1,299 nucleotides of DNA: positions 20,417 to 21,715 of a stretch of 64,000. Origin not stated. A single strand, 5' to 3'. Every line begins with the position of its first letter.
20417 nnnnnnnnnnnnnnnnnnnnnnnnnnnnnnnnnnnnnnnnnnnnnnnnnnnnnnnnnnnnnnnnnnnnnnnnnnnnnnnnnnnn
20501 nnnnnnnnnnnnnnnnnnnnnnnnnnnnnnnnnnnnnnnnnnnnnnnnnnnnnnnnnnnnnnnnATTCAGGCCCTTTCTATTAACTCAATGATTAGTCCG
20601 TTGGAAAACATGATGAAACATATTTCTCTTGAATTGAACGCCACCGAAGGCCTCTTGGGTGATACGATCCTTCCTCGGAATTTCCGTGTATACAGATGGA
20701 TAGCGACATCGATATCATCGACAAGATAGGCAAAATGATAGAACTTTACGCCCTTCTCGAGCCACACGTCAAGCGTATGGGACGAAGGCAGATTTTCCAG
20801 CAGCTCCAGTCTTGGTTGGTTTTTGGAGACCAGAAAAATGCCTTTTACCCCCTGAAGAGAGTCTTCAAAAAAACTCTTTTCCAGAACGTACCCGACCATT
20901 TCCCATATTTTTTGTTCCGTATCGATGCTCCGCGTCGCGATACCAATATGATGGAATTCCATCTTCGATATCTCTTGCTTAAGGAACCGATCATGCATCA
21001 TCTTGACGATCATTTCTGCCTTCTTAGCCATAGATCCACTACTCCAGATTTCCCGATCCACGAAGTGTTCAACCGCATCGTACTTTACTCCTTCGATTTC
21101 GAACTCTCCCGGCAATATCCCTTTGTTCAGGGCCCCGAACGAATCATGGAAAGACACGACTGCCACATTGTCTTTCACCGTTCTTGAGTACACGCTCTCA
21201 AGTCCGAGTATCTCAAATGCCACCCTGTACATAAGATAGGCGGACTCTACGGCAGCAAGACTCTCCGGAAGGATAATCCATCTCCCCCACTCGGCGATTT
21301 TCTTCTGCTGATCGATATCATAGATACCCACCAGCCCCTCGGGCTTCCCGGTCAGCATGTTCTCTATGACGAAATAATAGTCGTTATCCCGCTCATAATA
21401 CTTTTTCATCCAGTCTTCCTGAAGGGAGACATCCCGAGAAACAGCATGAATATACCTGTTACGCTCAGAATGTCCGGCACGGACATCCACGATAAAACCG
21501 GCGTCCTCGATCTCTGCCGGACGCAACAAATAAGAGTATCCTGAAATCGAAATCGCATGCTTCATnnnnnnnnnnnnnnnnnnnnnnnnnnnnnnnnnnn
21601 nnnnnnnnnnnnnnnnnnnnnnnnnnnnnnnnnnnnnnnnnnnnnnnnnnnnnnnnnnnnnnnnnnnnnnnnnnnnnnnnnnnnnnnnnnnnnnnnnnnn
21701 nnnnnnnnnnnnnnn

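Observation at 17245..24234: Amino-sugar tailoring module in the glycan locus, possibly making an N-glyceroyl or N-acyl 3-amino-3,6-dideoxyhexose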

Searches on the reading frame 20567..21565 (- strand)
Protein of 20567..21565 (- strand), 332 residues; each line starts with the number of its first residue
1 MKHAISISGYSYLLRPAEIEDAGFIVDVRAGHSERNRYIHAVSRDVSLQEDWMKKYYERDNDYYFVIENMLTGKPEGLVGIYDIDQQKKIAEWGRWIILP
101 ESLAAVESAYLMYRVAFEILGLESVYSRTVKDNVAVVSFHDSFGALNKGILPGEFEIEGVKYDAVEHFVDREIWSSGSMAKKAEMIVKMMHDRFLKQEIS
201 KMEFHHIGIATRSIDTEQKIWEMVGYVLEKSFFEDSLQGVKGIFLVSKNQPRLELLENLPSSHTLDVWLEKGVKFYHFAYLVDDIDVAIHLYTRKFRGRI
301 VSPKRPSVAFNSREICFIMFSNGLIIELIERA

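Call 4: search_protein_families(library=pfam, proteins=[window:20567-21565:-], max_evalue=0.01)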
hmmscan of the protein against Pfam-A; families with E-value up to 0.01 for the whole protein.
window:20567-21565:- (332 aa): 3 families
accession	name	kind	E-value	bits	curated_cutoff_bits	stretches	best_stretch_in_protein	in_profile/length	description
PF13669.12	Glyoxalase_4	-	2.9e-15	56.9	27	1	205-317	1-109/109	Glyoxalase/Bleomycin resistance protein/Dioxygenase superfamily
PF13302.13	Acetyltransf_3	-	2.3e-11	45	25.4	1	13-144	3-136/138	Acetyltransferase (GNAT) domain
PF13420.13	Acetyltransf_4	-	0.00057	20.4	24.3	1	46-164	34-153/155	Acetyltransferase (GNAT) domain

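Call 5: search_protein_families(library=ncbifam, proteins=[window:20567-21565:-], max_evalue=0.01)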
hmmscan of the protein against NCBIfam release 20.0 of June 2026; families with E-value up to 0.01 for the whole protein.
window:20567-21565:- (332 aa): 3 families
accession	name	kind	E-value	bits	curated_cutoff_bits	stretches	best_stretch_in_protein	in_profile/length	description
TIGR03081.1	metmalonyl_epim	equivalog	8e-09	36.1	114.95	1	204-328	2-127/129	methylmalonyl-CoA epimerase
TIGR03585.1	PseH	equivalog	6.7e-05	23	93.1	1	51-153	40-141/156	UDP-4-amino-4,6-dideoxy-N-acetyl-beta-L-altrosamine N-acetyltransferase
NF011709.0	PRK15130.1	equivalog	0.0053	16.6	218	1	12-165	7-160/186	spermidine N1-acetyltransferase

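Call 10: find_homologous_proteins(query=window:20567-21565:-)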
Query window:20567-21565:- (332 aa): 567 proteins with E <= 0.001 among 1841 candidates; the best 120 are listed.
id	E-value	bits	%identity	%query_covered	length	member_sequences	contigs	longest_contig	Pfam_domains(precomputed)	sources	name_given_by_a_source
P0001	6.9e-219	743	100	100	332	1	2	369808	PF13669.13,PF13302.14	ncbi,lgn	-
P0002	1.3e-163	562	72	99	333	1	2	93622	PF13420.14,PF13669.13,PF13302.14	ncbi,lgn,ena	-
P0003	2.8e-161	554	69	100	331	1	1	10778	PF13669.13,PF13302.14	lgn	-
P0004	2.1e-157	541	68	100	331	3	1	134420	PF13420.14,PF13669.13,PF13302.14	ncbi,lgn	-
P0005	1.5e-151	522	67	100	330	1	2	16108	PF13669.13,PF13302.14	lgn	-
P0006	1.3e-147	509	65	100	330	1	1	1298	PF13420.14,PF13669.13,PF13302.14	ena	-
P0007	4.7e-141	488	62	100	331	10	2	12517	PF13669.13,PF13302.14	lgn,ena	-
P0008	5.2e-137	474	62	100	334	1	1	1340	PF13420.14,PF13669.13,PF13302.14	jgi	jgi:RimJ/RimL family protein N-acetyltransferase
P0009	7.6e-135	467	61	100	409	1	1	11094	PF13420.14,PF13669.13,PF13302.14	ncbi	-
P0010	5.4e-104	366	52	99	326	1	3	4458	PF13420.14,PF13669.13,PF13302.14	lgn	-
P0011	7.7e-104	365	51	100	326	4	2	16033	PF13420.14,PF13669.13,PF13302.14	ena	-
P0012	8.6e-104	365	51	99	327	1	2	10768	PF13420.14,PF13669.13,PF13302.14,PF00903.32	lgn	-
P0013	3.0e-102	360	50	99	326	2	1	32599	PF13420.14,PF13669.13,PF13302.14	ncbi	-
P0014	1.8e-101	358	50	100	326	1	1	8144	PF13420.14,PF13669.13,PF13302.14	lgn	-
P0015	4.3e-101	356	49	99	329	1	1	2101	PF13669.13,PF13302.14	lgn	-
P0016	1.1e-100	355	53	99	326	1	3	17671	PF13420.14,PF13669.13,PF13302.14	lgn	-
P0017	1.1e-99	352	51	100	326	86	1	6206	PF13420.14,PF13669.13,PF13302.14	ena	-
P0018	2.2e-99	351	50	100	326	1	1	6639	PF13420.14,PF13669.13,PF13302.14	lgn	-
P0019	2.5e-99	351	49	99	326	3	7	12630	PF13420.14,PF13669.13,PF13302.14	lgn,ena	-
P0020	2.7e-99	350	49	99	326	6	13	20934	PF13420.14,PF13669.13,PF13302.14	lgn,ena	-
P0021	6.1e-99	349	50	100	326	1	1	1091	PF13420.14,PF13669.13,PF13302.14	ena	-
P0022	7.1e-99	349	50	99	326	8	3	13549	PF13669.13,PF13302.14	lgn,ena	-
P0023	1.3e-98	348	50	99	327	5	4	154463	PF13420.14,PF13669.13,PF13302.14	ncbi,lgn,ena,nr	ncbi:GNAT family N-acetyltransferase [bacterium]|nr:GNAT family N-acetyltransferase [bacterium]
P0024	1.3e-98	348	49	100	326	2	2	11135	PF13420.14,PF13669.13,PF13302.14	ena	-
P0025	5.1e-98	346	50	100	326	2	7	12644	PF13420.14,PF13669.13,PF13302.14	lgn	-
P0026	6.0e-98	346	49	98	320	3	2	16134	PF13420.14,PF13669.13,PF13302.14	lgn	-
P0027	6.1e-98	346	49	99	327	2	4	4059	PF13420.14,PF13669.13,PF13302.14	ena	-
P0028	6.9e-98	346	50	99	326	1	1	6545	PF13420.14,PF13669.13,PF13302.14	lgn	-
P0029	8.5e-98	346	49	100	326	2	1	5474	PF13420.14,PF13669.13,PF13302.14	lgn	-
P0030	1.1e-97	345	49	100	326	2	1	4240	PF13420.14,PF13669.13,PF13302.14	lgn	-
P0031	1.3e-97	345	49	99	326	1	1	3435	PF13420.14,PF13669.13,PF13302.14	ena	-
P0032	1.6e-97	345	50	99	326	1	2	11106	PF13420.14,PF13669.13,PF13302.14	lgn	-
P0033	3.2e-97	344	50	99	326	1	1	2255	PF13420.14,PF13669.13,PF13302.14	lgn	-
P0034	3.3e-97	344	49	100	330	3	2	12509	PF13420.14,PF13669.13,PF13302.14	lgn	-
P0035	4.5e-97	343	50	100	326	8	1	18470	PF13420.14,PF13669.13,PF13302.14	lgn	-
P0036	5.4e-97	343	50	99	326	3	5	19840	PF13420.14,PF13669.13,PF13302.14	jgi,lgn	-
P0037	5.6e-97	343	49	100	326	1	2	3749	PF13420.14,PF13669.13,PF13302.14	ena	-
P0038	6.5e-97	343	48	100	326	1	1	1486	PF13669.13,PF13302.14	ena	-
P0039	7.6e-97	342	50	100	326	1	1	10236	PF13420.14,PF13669.13,PF13302.14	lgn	-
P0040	7.9e-97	342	49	99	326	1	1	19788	PF13669.13,PF13302.14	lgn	-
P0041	9.0e-97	342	48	99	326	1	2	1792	PF13420.14,PF13669.13,PF13302.14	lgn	-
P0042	1.2e-96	342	49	100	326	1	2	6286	PF13420.14,PF13669.13,PF13302.14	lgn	-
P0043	1.2e-96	342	50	99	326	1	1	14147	PF13420.14,PF13669.13,PF13302.14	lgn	-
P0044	1.4e-96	342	49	99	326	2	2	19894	PF13420.14,PF13669.13,PF13302.14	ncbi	-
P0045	1.5e-96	341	49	99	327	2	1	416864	PF13420.14,PF13669.13,PF13302.14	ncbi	-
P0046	1.6e-96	341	50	99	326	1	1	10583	PF13420.14,PF13669.13,PF13302.14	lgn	-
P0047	2.0e-96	341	48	100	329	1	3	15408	PF13420.14,PF13669.13,PF13302.14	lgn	-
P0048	2.2e-96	341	50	99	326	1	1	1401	PF13420.14,PF13669.13,PF13302.14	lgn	-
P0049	3.4e-96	340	49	100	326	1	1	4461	PF13420.14,PF13669.13,PF13302.14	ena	-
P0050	4.1e-96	340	48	99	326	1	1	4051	PF13420.14,PF13669.13,PF13302.14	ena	-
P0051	5.8e-96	340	49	99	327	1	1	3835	PF13420.14,PF13669.13,PF13302.14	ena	-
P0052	6.9e-96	339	48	99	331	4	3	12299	PF13420.14,PF13669.13,PF13302.14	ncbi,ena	-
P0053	7.6e-96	339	50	99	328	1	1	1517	PF13420.14,PF13669.13,PF13302.14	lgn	-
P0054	7.6e-96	339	48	100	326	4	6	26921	PF13420.14,PF13669.13,PF13302.14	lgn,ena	-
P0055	7.7e-96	339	49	100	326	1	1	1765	PF13420.14,PF13669.13,PF13302.14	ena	-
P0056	1.5e-95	338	49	100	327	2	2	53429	PF13669.13,PF13302.14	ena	-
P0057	2.5e-95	337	48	100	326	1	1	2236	PF13420.14,PF13669.13,PF13302.14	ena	-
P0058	3.2e-95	337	49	99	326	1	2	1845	PF13669.13,PF13302.14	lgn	-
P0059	3.5e-95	337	49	100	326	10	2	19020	PF13420.14,PF13669.13,PF13302.14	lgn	-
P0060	3.9e-95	337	50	99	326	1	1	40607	PF13669.13,PF13302.14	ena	-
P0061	4.0e-95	337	49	99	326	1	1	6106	PF13420.14,PF13669.13,PF13302.14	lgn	-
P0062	4.6e-95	337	47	99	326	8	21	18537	PF13420.14,PF13669.13,PF13302.14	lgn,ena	-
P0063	4.7e-95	337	48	99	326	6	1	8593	PF13420.14,PF13669.13,PF13302.14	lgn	-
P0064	7.5e-95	336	50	99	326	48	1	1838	PF13669.13,PF13302.14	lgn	-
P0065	8.2e-95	336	50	99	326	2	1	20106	PF13420.14,PF13669.13,PF13302.14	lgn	-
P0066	8.5e-95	336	47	100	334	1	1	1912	PF13420.14,PF13669.13,PF13302.14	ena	-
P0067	1.6e-94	335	48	100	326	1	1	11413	PF13420.14,PF13669.13,PF13302.14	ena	-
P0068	1.6e-94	335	48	99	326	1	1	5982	PF13669.13,PF13302.14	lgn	-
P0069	1.8e-94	335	48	99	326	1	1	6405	PF13420.14,PF13669.13,PF13302.14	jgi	-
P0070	2.2e-94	334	49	100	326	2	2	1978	PF13420.14,PF13669.13,PF13302.14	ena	-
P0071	2.5e-94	334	48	100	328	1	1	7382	PF13420.14,PF13669.13,PF13302.14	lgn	-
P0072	2.5e-94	334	49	99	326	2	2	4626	PF13420.14,PF13669.13,PF13302.14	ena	-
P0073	2.7e-94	334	50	99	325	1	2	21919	PF13669.13,PF13302.14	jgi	jgi:RimJ/RimL family protein N-acetyltransferase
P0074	3.8e-94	334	48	99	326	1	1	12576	PF13420.14,PF13669.13,PF13302.14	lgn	-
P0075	3.8e-94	334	50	99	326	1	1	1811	PF13420.14,PF13669.13,PF13302.14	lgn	-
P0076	3.8e-94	334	49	100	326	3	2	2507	PF13420.14,PF13669.13,PF13302.14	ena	-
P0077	4.2e-94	333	48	99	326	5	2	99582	PF13420.14,PF13669.13,PF13302.14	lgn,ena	-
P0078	4.8e-94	333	48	99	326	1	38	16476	PF13420.14,PF13669.13,PF13302.14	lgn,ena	-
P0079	5.6e-94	333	48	100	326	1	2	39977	PF13420.14,PF13669.13,PF13302.14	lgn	-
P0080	6.0e-94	333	47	99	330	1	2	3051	PF13420.14,PF13669.13,PF13302.14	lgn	-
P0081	6.1e-94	333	49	99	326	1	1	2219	PF13669.13,PF13302.14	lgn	-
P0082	6.7e-94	333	48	99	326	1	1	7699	PF13420.14,PF13669.13,PF13302.14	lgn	-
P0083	6.8e-94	333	49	100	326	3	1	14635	PF13420.14,PF13669.13,PF13302.14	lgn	-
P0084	7.6e-94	333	50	99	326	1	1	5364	PF13420.14,PF13669.13,PF13302.14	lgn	-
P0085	7.9e-94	332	48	99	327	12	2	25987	PF13669.13,PF13302.14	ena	-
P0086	1.1e-93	332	47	100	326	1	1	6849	PF13420.14,PF13669.13,PF13302.14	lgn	-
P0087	1.1e-93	332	48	99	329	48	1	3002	PF13420.14,PF13669.13,PF13302.14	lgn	-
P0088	1.2e-93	332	47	99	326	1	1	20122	PF13420.14,PF13669.13,PF13302.14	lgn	-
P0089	1.3e-93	332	47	99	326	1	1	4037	PF13420.14,PF13669.13,PF13302.14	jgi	-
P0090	1.3e-93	332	48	99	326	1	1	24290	PF13669.13,PF13302.14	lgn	-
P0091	1.5e-93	332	49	100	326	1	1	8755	PF13420.14,PF13669.13,PF13302.14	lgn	-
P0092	1.7e-93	331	47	99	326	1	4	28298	PF13669.13,PF13302.14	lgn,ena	-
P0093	2.4e-93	331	48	99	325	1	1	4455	PF13669.13,PF13302.14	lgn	-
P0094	2.7e-93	331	47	99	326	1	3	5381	PF13420.14,PF13669.13,PF13302.14,PF00903.32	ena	-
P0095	2.8e-93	331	48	99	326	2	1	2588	PF13420.14,PF13669.13,PF13302.14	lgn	-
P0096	3.1e-93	331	48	99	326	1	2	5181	PF13669.13,PF13302.14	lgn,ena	-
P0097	3.4e-93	330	47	99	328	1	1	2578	PF13420.14,PF13669.13,PF13302.14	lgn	-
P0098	3.4e-93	330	49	99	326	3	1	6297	PF13420.14,PF13669.13,PF13302.14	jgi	-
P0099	3.8e-93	330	48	100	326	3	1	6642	PF13420.14,PF13669.13,PF13302.14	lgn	-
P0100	4.2e-93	330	49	99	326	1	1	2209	PF13420.14,PF13669.13,PF13302.14,PF00903.32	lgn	-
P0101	4.2e-93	330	50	99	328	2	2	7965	PF13420.14,PF13669.13,PF13302.14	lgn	-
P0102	4.3e-93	330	49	99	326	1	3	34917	PF13669.13,PF13302.14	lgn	-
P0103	5.3e-93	330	47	99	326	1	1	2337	PF13420.14,PF13669.13,PF13302.14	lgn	-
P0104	6.8e-93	329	46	99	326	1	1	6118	PF13420.14,PF13669.13,PF13302.14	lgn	-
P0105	7.0e-93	329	49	99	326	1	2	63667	PF13420.14,PF13669.13,PF13302.14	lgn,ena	-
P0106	7.6e-93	329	49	99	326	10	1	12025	PF13420.14,PF13669.13,PF13302.14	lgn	-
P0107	1.1e-92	329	48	100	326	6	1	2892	PF13420.14,PF13669.13,PF13302.14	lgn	-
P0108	1.1e-92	329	48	100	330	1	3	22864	PF13420.14,PF13669.13,PF13302.14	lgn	-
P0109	1.3e-92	329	47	99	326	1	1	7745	PF13420.14,PF13669.13,PF13302.14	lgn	-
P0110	1.4e-92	328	48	99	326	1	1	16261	PF13420.14,PF13669.13,PF13302.14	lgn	-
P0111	1.5e-92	328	47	100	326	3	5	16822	PF13420.14,PF13669.13,PF13302.14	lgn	-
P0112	1.6e-92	328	47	100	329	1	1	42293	PF13669.13,PF13302.14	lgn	-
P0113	1.6e-92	328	49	99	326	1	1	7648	PF13669.13,PF13302.14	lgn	-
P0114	1.7e-92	328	48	100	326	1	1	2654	PF13420.14,PF13669.13,PF13302.14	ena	-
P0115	2.7e-92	327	48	99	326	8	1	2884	PF13420.14,PF13669.13,PF13302.14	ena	-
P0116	2.8e-92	327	48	100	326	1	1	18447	PF13420.14,PF13669.13,PF13302.14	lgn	-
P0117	2.8e-92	327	49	100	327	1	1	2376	PF13420.14,PF13669.13,PF13302.14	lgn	-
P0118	3.4e-92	327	48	99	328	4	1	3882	PF13420.14,PF13669.13,PF13302.14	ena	-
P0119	3.5e-92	327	48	99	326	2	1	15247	PF13420.14,PF13669.13,PF13302.14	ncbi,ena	-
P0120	4.1e-92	327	48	100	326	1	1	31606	PF13420.14,PF13669.13,PF13302.14,PF00903.32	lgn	-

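Call 11: find_encoding_contigs(protein=P0023, flank=10000, max_places=4)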
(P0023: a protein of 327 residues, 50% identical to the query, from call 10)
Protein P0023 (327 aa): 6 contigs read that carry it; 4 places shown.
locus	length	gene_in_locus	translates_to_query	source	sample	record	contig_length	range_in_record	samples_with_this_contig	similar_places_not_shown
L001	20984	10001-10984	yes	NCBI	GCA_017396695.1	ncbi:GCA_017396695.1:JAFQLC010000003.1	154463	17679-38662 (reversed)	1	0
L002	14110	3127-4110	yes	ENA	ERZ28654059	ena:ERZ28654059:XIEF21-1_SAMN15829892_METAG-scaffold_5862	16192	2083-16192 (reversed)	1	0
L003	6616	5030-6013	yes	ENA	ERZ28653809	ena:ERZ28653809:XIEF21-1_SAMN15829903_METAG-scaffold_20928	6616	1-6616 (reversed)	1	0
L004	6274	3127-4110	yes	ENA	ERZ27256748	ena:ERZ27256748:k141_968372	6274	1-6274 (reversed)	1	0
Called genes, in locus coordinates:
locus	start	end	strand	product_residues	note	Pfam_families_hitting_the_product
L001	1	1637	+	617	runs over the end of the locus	PF05496:RuvB_N (faint), PF13177:DNA_pol3_delta2, PF13401:AAA_22, PF00004:AAA, PF21960:RCF1-5-like_lid (weak), PF22608:DNAX_ATPase_lid, PF12169:DNA_pol3_gamma3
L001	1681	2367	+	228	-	PF00293:NUDIX, PF19368:WHD_AraR, PF21906:WHD_NrtR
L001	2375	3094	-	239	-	-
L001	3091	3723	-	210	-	-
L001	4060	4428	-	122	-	PF02482:Ribosomal_S30AE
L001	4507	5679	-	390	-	PF07884:VKOR, PF13462:Thioredoxin_4, PF01323:DSBA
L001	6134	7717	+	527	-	PF00999:Na_H_Exchanger, PF02080:TrkA_C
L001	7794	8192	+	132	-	PF05523:FdtA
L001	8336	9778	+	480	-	-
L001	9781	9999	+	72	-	-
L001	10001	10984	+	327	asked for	PF13302:Acetyltransf_3, PF13420:Acetyltransf_4 (weak), PF13669:Glyoxalase_4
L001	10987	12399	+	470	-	PF00534:Glycos_transf_1, PF13692:Glyco_trans_1_4 (weak)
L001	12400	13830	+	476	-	PF04464:Glyphos_transf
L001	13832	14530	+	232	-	PF01128:IspD, PF12804:NTP_transf_3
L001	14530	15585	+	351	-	PF01073:3Beta_HSD, PF01370:Epimerase, PF02719:Polysacc_synt_2, PF04321:RmlD_sub_bind (weak), PF16363:GDP_Man_Dehyd, PF07993:NAD_binding_4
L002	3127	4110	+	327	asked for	PF13302:Acetyltransf_3, PF13420:Acetyltransf_4 (weak), PF13669:Glyoxalase_4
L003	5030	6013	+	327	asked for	PF13302:Acetyltransf_3, PF13420:Acetyltransf_4 (weak), PF13669:Glyoxalase_4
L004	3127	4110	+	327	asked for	PF13302:Acetyltransf_3, PF13420:Acetyltransf_4 (weak), PF13669:Glyoxalase_4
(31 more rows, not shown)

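Call 12: find_encoding_contigs(protein=P0002, flank=10000, max_places=3)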
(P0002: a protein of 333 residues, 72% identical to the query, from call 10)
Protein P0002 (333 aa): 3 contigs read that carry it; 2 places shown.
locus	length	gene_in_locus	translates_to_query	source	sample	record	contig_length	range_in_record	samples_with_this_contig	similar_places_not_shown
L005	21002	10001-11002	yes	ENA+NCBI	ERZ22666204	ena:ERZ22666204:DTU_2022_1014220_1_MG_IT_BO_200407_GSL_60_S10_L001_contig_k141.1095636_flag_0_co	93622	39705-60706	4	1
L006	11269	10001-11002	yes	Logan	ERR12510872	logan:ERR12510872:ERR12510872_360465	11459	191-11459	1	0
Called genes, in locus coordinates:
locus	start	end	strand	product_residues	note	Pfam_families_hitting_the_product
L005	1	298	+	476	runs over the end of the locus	PF13727:CoA_binding_3, PF02397:Bac_transf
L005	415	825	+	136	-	-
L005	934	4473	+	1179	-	PF02450:LCAT, PF24096:DUF7379 (weak)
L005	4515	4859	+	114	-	PF04020:Phage_holin_4_2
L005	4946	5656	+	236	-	PF04794:YdjC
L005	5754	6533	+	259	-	PF01061:ABC2_membrane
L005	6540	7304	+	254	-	PF00005:ABC_tran, PF13304:AAA_21 (weak)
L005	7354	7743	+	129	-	PF05523:FdtA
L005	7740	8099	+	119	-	PF01648:ACPS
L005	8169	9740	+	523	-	-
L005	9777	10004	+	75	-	PF14573:PP-binding_2 (weak)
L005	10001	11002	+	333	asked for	PF13302:Acetyltransf_3, PF13420:Acetyltransf_4 (faint), PF13669:Glyoxalase_4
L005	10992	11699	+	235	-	PF13489:Methyltransf_23, PF08241:Methyltransf_11, PF08242:Methyltransf_12, PF13847:Methyltransf_31 (weak)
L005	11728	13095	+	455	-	PF13524:Glyco_trans_1_2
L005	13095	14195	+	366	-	PF01041:DegT_DnrJ_EryC1, PF01212:Beta_elim_lyase (faint), PF01053:Cys_Met_Meta_PP (faint)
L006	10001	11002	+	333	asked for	PF13302:Acetyltransf_3, PF13420:Acetyltransf_4 (faint), PF13669:Glyoxalase_4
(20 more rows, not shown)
